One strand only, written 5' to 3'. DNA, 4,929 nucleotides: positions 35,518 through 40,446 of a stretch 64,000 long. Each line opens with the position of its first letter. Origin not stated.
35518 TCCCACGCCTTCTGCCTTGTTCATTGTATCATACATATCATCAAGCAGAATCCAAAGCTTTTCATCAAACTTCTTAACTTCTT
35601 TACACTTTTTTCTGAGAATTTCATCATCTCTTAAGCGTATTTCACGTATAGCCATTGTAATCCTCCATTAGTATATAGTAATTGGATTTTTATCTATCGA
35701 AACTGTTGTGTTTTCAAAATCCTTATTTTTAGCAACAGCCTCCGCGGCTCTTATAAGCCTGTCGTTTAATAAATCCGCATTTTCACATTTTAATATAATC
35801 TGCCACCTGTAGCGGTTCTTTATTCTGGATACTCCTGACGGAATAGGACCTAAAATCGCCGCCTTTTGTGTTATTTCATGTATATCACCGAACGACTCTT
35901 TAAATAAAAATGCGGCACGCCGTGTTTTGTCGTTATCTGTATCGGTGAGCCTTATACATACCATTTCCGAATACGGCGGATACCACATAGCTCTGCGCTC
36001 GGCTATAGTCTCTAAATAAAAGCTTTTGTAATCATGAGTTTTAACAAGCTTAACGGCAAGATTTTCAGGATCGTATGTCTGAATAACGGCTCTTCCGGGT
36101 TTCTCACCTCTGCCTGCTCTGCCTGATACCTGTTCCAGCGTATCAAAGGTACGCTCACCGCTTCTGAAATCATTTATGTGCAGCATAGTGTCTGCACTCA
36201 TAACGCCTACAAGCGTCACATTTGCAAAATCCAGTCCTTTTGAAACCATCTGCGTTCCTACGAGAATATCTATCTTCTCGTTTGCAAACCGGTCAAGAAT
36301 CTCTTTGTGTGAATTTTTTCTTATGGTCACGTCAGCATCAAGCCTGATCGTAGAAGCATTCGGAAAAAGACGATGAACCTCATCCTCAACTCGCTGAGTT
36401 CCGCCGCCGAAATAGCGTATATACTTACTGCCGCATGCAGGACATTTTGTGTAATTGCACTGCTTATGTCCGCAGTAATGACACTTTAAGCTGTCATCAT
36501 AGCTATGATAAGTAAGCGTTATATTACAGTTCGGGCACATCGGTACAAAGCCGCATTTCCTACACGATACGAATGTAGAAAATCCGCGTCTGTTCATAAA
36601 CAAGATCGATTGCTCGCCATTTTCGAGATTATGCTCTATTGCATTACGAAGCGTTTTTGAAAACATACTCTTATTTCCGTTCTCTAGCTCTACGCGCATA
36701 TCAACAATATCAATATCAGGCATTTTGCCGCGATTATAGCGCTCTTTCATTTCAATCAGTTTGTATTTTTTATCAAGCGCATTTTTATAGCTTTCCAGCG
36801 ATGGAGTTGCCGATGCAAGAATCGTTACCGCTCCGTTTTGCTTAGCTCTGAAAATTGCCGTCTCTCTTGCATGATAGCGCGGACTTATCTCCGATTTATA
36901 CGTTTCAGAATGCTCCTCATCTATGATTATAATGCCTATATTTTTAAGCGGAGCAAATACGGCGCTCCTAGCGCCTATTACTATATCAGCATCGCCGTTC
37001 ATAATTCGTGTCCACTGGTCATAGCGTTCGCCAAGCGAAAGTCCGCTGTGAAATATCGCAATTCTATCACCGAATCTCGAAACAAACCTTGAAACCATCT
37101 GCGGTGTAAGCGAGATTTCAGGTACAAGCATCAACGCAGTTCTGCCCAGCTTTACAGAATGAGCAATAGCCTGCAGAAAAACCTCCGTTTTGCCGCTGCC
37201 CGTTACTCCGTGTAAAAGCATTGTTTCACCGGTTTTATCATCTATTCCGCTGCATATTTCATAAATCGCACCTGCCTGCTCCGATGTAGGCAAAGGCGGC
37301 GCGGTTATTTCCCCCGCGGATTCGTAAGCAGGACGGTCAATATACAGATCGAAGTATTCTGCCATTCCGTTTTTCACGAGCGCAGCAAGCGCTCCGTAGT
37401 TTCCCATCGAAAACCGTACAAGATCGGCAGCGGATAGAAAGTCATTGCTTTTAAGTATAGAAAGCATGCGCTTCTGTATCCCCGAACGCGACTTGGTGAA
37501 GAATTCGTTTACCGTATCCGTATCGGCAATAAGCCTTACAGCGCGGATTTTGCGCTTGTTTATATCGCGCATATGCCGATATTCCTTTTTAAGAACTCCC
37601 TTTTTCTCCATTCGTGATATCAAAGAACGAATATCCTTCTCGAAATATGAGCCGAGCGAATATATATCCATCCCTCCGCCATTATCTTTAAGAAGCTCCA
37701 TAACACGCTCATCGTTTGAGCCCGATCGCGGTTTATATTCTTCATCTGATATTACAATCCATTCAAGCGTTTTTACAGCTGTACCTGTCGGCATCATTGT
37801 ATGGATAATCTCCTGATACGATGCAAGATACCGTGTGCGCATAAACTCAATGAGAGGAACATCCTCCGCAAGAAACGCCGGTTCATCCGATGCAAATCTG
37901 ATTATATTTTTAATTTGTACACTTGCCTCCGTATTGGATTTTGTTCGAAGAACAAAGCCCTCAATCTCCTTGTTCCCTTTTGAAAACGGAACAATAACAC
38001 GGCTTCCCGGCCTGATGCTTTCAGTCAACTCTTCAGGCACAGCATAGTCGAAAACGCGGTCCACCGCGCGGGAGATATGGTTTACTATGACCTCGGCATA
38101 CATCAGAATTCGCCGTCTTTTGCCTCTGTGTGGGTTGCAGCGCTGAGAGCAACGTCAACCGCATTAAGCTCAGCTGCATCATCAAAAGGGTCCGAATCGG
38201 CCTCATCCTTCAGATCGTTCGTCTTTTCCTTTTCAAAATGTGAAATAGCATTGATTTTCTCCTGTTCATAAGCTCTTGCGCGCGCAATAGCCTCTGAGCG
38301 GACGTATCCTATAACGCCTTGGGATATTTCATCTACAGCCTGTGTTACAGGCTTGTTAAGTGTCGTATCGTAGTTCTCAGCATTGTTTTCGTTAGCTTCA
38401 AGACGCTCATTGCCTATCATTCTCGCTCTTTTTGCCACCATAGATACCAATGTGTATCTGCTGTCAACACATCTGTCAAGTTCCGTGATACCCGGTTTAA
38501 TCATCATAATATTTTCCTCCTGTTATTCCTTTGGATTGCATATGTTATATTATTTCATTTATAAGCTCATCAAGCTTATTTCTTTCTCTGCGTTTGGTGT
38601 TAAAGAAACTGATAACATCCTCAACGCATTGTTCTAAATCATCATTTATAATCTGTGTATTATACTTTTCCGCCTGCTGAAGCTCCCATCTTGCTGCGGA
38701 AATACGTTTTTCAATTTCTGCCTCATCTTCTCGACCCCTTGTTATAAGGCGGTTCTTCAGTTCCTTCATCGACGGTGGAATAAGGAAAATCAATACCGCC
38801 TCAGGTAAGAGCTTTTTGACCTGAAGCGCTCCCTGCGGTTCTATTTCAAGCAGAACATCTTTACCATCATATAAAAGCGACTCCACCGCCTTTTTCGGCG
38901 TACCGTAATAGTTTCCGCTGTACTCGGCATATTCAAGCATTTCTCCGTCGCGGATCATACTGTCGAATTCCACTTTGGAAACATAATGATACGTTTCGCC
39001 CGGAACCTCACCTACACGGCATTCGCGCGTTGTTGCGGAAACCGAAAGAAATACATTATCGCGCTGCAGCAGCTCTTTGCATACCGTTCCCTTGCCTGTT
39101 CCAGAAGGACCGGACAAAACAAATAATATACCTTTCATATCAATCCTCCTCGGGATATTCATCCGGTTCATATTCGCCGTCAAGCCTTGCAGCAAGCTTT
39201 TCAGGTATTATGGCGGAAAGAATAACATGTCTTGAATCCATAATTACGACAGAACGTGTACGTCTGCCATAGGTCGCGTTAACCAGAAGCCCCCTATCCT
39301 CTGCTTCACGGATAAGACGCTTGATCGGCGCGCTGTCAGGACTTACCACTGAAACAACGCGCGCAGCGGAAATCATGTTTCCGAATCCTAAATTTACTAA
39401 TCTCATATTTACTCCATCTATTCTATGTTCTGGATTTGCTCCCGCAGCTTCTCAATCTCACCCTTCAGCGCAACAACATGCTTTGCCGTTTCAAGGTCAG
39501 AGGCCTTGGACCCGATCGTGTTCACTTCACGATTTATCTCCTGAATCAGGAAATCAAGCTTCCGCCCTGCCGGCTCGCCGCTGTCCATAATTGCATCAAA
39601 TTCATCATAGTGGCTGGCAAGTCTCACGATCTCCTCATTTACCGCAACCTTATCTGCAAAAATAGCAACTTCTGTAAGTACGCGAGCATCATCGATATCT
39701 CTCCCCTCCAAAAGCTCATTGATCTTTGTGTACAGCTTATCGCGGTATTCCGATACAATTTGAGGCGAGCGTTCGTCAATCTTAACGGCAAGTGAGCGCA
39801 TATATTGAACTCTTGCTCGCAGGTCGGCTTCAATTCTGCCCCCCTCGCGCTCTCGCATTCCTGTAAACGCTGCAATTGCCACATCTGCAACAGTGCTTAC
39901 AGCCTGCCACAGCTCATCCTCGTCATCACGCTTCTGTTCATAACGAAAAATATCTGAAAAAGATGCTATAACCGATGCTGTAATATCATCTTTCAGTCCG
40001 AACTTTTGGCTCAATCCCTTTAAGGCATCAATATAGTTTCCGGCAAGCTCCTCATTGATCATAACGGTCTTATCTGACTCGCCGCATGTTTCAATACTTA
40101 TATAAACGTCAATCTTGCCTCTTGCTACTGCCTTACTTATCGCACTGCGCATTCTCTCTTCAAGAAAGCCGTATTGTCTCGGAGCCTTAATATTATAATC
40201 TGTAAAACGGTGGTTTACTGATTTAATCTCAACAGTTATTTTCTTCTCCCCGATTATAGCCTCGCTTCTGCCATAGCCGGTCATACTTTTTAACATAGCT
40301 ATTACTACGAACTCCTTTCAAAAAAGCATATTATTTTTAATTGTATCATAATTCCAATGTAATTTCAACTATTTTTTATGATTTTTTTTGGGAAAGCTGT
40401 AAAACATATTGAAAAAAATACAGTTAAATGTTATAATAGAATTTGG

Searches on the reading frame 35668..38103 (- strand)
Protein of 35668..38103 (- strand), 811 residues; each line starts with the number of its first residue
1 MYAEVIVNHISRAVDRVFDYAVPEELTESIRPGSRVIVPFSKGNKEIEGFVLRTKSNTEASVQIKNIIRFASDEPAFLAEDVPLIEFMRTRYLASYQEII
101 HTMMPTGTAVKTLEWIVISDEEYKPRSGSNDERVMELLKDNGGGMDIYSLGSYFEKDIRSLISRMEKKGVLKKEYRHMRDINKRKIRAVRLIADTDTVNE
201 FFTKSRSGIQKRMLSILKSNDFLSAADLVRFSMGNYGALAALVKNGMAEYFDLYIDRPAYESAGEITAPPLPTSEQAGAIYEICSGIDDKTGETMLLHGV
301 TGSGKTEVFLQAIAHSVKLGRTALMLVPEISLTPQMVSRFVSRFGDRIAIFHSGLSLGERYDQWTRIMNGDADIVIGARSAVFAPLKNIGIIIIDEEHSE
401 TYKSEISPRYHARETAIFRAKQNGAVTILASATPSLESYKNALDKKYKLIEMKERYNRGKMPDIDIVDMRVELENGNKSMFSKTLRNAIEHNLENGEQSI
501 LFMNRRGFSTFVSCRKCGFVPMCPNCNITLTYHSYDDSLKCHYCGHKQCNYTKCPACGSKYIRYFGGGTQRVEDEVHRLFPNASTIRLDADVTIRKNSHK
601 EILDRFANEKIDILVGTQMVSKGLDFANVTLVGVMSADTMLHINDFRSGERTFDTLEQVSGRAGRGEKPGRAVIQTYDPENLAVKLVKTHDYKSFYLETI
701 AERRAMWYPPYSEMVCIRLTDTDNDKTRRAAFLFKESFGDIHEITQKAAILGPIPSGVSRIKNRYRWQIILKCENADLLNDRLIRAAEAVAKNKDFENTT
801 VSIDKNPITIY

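Call 62: search_protein_families(library=ncbifam, proteins=[window:35668-38103:-], max_evalue=0.00001)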
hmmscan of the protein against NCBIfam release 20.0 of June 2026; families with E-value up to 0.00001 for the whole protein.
window:35668-38103:- (811 aa): 29 families (the best 25 are shown)
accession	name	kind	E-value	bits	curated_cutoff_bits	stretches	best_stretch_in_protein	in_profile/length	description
NF004066.1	PRK05580.1-3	equivalog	5e-269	894.9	813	1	2-810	1-788/788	primosomal protein N'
NF004068.0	PRK05580.1-5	equivalog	1.7e-210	701.1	1249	1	3-808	5-792/795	primosomal protein N'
TIGR00595.1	priA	equivalog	5.3e-194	645.5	230.35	1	296-808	1-509/509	replication restart helicase PriA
NF004067.0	PRK05580.1-4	equivalog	1.4e-176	589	763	1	220-811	155-737/737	primosomal protein N'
NF004070.0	PRK05580.2-2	equivalog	1.1e-170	569.3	921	2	200-809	130-727/729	primosomal protein N'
NF004065.0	PRK05580.1-1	equivalog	1e-152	510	858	1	203-808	130-729/731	primosomal protein N'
NF004071.0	PRK05580.2-3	equivalog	2.5e-132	442.3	1105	1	211-805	142-729/735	primosomal protein N'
NF004072.0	PRK05580.2-4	equivalog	3.7e-132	441.8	1030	1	289-804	134-643/648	primosomal protein N'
NF004069.0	PRK05580.2-1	equivalog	1.6e-125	419.9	767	1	292-804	126-605/612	primosomal protein N'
NF011453.0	PRK14873.1-3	equivalog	4.7e-59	200.1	812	2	307-777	186-619/653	primosome assembly protein PriA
NF011452.0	PRK14873.1-2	equivalog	7.3e-51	173.2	980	2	306-759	212-645/708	primosomal protein N'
NF011455.0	PRK14873.1-5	equivalog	2e-46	158.5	969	2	312-758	180-616/675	primosomal protein N'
NF011454.0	PRK14873.1-4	equivalog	3e-44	151.4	951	2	302-594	154-451/651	primosomal protein N'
TIGR00580.2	mfd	equivalog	3.4e-21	75.4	800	2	272-398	434-565/907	transcription-repair coupling factor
NF011451.0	PRK14873.1-1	equivalog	7.5e-20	70.7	1147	2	488-583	438-531/764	primosome assembly protein PriA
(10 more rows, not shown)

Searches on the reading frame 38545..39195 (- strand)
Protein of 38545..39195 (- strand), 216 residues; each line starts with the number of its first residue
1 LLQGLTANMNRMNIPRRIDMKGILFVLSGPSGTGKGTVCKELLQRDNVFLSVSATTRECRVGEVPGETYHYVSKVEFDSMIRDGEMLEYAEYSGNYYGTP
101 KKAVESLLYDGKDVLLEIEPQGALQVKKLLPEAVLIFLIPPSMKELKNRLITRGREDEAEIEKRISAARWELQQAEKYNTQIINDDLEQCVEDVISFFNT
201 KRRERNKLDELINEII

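Call 63: search_protein_families(library=ncbifam, proteins=[window:38545-39195:-], max_evalue=0.00001)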
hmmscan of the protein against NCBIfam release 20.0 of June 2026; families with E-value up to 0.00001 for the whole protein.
window:38545-39195:- (216 aa): 5 families
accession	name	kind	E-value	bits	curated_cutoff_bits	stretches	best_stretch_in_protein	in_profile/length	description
TIGR03263.1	guanyl_kin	equivalog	6.8e-67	224.6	160.45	1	23-198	2-178/180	guanylate kinase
NF011325.0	PRK14738.1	equivalog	3.4e-48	163.6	263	1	20-198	11-192/206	guanylate kinase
NF011324.0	PRK14737.1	equivalog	4.8e-47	160.1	318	1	24-196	7-180/187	guanylate kinase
TIGR02322.1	phosphon_PhnN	equivalog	6.5e-15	55.3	156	1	22-197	1-175/179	phosphonate metabolism protein/1,5-bisphosphokinase (PRPP-forming) PhnN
NF007485.0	PRK10078.1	equivalog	1e-10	41.7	153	1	24-206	4-182/186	ribose 1,5-bisphosphokinase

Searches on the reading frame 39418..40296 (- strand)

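Call 63: search_protein_families(library=ncbifam, proteins=[window:39418-40296:-], max_evalue=0.00001)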
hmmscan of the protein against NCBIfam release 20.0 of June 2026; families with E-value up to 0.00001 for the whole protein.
window:39418-40296:- (292 aa): 1 family
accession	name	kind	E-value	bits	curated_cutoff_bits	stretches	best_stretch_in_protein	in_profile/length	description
TIGR00255.1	TIGR00255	hypoth_equivalog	4.4e-74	249.7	167.5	1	1-292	1-291/291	YicC/YloC family endoribonuclease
